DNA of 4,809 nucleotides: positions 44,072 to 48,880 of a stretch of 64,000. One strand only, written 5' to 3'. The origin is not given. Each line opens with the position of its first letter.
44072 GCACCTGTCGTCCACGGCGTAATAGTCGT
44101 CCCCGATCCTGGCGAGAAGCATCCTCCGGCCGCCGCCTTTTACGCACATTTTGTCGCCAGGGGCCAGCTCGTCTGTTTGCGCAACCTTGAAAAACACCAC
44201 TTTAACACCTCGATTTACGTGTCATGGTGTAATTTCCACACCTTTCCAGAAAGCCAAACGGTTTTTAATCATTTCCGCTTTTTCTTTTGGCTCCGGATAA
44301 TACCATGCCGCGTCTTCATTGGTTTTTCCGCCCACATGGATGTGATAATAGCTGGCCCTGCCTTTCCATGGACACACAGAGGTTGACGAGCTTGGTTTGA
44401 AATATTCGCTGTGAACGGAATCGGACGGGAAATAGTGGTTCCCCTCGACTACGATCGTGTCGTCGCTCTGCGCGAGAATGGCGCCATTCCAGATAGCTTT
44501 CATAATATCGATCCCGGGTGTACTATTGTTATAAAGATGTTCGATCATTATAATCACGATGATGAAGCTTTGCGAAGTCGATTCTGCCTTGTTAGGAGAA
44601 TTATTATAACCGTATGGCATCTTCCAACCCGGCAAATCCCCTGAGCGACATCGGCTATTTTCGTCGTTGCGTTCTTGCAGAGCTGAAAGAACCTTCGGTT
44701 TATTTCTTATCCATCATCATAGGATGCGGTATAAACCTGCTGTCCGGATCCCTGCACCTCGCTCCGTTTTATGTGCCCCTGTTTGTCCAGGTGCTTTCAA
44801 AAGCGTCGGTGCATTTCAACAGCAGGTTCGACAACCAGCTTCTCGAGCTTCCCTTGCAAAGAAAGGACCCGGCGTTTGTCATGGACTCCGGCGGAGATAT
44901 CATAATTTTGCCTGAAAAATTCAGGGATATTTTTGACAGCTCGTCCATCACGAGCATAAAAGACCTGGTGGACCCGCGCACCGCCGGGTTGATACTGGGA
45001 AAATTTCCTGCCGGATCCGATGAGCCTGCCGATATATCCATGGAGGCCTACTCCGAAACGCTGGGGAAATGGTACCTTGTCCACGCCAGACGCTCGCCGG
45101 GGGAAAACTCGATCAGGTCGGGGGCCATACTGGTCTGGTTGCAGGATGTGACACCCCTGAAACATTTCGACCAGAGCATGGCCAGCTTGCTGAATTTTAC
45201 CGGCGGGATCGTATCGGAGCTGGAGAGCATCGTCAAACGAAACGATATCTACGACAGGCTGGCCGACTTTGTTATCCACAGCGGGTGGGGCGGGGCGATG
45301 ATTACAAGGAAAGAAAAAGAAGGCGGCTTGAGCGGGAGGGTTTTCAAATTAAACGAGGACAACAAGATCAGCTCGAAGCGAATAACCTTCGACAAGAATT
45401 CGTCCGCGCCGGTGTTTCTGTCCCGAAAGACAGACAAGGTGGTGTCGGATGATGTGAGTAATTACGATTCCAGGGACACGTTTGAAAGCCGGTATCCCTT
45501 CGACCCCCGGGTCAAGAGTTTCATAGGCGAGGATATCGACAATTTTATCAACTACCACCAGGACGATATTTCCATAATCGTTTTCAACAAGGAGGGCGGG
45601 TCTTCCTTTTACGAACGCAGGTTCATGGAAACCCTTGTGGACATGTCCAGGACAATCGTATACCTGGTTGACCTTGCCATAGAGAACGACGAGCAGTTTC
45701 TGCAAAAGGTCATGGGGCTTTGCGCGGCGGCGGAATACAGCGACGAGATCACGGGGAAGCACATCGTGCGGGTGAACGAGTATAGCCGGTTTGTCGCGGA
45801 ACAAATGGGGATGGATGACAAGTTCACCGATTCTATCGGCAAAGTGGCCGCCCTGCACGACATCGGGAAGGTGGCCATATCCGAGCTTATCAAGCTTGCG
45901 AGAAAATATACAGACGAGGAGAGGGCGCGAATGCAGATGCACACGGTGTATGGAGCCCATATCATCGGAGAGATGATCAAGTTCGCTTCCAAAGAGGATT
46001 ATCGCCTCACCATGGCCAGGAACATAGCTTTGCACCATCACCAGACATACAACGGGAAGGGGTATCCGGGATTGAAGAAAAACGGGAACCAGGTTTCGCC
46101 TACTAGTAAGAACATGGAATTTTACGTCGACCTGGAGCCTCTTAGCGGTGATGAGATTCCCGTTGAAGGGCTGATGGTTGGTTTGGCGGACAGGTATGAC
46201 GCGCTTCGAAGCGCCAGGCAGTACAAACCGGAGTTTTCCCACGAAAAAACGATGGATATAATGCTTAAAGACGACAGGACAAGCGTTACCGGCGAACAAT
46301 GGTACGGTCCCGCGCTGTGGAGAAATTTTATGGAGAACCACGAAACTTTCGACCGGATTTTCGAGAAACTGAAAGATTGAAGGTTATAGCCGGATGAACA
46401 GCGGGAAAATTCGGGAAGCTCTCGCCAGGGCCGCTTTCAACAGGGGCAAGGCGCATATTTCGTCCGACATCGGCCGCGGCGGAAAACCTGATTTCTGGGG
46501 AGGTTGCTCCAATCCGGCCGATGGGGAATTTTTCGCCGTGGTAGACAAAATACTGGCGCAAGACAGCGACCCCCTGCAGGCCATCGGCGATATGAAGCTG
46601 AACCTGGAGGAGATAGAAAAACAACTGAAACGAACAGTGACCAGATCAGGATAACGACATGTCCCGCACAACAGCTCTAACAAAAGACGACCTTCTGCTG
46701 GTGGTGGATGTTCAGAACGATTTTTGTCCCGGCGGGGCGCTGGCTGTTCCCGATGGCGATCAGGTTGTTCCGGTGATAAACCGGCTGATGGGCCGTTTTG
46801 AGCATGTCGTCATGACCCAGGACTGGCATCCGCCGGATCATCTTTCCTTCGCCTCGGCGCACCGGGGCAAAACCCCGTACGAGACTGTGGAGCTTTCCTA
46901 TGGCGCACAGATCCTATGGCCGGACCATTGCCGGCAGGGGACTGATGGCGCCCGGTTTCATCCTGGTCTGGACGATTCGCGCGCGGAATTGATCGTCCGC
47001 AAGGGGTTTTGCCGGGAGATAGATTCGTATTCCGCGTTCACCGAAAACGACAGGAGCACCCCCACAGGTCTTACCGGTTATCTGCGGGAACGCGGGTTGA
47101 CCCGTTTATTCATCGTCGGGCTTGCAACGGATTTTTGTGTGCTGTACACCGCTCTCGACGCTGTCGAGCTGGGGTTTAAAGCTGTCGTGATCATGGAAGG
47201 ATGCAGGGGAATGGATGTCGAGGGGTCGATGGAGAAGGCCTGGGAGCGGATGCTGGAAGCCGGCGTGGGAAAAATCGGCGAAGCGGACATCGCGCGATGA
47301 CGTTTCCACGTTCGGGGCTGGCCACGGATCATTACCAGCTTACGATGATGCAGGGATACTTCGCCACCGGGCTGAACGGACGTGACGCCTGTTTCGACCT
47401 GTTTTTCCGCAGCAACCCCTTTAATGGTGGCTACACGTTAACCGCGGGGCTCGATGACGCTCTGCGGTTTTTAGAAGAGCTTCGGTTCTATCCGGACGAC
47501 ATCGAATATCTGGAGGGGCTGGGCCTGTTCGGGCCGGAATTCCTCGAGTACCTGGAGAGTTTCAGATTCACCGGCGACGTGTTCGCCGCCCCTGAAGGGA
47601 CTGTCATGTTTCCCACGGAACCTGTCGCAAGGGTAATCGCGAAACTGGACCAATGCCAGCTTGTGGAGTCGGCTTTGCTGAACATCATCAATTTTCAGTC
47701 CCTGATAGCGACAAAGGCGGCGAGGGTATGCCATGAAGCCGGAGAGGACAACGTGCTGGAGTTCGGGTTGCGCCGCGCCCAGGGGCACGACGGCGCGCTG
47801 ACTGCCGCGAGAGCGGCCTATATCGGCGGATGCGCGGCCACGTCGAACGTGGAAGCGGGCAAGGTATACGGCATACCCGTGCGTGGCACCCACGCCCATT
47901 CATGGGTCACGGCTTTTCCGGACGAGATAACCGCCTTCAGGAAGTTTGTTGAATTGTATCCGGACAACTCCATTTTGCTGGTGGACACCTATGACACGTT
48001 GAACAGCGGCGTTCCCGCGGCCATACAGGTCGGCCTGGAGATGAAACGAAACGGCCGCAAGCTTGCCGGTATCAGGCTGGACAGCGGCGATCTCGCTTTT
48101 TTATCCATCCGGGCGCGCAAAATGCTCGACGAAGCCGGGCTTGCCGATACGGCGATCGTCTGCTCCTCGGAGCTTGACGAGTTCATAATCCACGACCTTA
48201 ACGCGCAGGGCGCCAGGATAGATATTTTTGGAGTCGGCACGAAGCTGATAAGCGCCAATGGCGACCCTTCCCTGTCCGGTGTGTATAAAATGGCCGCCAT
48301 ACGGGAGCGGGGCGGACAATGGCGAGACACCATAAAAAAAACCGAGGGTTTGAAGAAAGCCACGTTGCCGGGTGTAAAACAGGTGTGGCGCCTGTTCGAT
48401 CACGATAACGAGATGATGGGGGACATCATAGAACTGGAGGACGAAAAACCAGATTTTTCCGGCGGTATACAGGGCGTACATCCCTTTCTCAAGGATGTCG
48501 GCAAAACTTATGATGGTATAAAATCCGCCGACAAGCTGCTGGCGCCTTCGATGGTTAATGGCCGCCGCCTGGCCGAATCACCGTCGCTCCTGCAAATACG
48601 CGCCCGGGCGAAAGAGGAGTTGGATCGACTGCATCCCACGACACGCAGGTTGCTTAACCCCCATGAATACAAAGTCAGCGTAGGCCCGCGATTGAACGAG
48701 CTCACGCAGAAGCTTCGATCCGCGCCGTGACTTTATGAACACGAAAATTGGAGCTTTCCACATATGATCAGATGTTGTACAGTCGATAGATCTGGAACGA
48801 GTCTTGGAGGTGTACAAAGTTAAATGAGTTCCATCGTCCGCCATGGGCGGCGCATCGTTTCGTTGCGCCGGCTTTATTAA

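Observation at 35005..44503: Metallopterin-dependent ergothioneine synthase (MES)-like fusion next to EgtD, with four uncharacterised co-oriented partner genes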

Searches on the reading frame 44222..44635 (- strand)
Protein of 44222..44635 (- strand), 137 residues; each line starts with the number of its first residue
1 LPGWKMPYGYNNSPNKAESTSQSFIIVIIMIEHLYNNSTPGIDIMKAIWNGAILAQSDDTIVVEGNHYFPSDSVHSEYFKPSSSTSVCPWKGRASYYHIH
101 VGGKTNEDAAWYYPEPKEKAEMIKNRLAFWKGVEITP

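Call 3: search_protein_families(library=pfam, proteins=[window:44222-44635:-], max_evalue=0.01)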
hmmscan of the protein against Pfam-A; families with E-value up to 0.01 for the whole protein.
window:44222-44635:- (137 aa): 1 family
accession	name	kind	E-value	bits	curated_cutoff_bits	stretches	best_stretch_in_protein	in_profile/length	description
PF04248.19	NTP_transf_9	-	3.4e-33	113.8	22.1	1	45-131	1-92/93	Domain of unknown function (DUF427)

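Call 4: search_protein_families(library=ncbifam, proteins=[window:44222-44635:-], max_evalue=0.01)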
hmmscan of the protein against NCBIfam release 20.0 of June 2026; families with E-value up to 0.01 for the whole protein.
window:44222-44635:- (137 aa): 0 families

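Call 18: list_cluster_members(proteins=[P0001, window:44222-44635:-, window:42617-44200:-, window:38088-39083:-, window:37187-38044:-, window:35005-37125:-])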
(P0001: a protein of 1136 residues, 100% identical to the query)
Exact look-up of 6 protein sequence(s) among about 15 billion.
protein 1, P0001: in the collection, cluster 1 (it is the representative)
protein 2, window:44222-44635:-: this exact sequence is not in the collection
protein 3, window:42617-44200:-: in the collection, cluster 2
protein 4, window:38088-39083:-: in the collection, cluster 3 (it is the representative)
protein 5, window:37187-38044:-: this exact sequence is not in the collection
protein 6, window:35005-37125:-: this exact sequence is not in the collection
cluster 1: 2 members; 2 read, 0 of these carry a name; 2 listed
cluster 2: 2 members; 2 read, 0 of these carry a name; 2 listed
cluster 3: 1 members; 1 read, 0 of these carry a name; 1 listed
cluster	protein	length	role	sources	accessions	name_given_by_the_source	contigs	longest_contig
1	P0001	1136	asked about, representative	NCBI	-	-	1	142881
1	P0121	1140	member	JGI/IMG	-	-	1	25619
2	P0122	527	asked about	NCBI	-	-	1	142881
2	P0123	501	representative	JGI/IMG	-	-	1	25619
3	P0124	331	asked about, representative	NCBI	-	-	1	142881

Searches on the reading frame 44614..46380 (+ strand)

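Call 26: search_protein_families(library=pfam, proteins=[window:44614-46380:+], max_evalue=0.001)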
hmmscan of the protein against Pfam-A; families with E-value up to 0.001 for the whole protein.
window:44614-46380:+ (588 aa): 2 families
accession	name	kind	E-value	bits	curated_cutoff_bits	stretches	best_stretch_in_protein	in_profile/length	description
PF13487.12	HD_5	-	1.4e-17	64.4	27.2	1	377-508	11-137/170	HD domain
PF01966.28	HD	-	1.4e-11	45.1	22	1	381-530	2-115/116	HD domain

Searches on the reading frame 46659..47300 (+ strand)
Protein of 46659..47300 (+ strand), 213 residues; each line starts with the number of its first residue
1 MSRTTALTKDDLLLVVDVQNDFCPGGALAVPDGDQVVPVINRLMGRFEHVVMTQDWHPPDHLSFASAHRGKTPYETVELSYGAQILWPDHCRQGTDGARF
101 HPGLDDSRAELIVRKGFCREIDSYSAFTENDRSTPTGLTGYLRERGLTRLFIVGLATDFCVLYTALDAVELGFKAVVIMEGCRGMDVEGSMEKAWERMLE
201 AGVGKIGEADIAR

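Call 26: search_protein_families(library=pfam, proteins=[window:46659-47300:+], max_evalue=0.001)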
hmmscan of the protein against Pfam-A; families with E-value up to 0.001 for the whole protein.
window:46659-47300:+ (213 aa): 1 family
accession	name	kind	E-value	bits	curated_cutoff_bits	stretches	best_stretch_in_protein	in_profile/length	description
PF00857.26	Isochorismatase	-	8e-28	98.1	27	1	12-202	2-167/175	Isochorismatase domain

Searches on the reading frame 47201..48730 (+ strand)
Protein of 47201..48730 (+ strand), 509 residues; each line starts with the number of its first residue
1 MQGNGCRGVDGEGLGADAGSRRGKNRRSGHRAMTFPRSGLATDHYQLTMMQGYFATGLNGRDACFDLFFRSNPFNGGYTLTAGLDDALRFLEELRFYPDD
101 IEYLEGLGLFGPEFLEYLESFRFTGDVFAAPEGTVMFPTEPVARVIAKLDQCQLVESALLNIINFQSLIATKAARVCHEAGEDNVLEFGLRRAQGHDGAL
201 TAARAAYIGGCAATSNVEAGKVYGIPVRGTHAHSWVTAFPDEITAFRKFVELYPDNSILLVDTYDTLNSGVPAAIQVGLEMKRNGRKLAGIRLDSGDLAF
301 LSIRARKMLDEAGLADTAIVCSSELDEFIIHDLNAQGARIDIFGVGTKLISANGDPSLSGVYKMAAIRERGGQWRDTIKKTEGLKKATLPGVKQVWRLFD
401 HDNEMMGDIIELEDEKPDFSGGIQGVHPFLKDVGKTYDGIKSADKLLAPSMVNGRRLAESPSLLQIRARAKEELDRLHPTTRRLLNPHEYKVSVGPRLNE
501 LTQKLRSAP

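Call 26: search_protein_families(library=pfam, proteins=[window:47201-48730:+], max_evalue=0.001)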
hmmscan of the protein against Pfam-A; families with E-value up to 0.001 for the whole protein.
window:47201-48730:+ (509 aa): 3 families
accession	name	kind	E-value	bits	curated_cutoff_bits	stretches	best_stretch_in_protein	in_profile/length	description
PF17767.7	NAPRTase_N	-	8.8e-36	123.4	32.6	1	40-164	1-125/125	Nicotinate phosphoribosyltransferase (NAPRTase) N-terminal domain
PF17956.6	NAPRTase_C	-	2.5e-24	86.3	23.3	1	393-501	2-110/111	Nicotinate phosphoribosyltransferase C-terminal domain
PF04095.22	NAPRTase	-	0.00032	20.9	20.8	0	186-365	4-194/239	Nicotinate phosphoribosyltransferase (NAPRTase) family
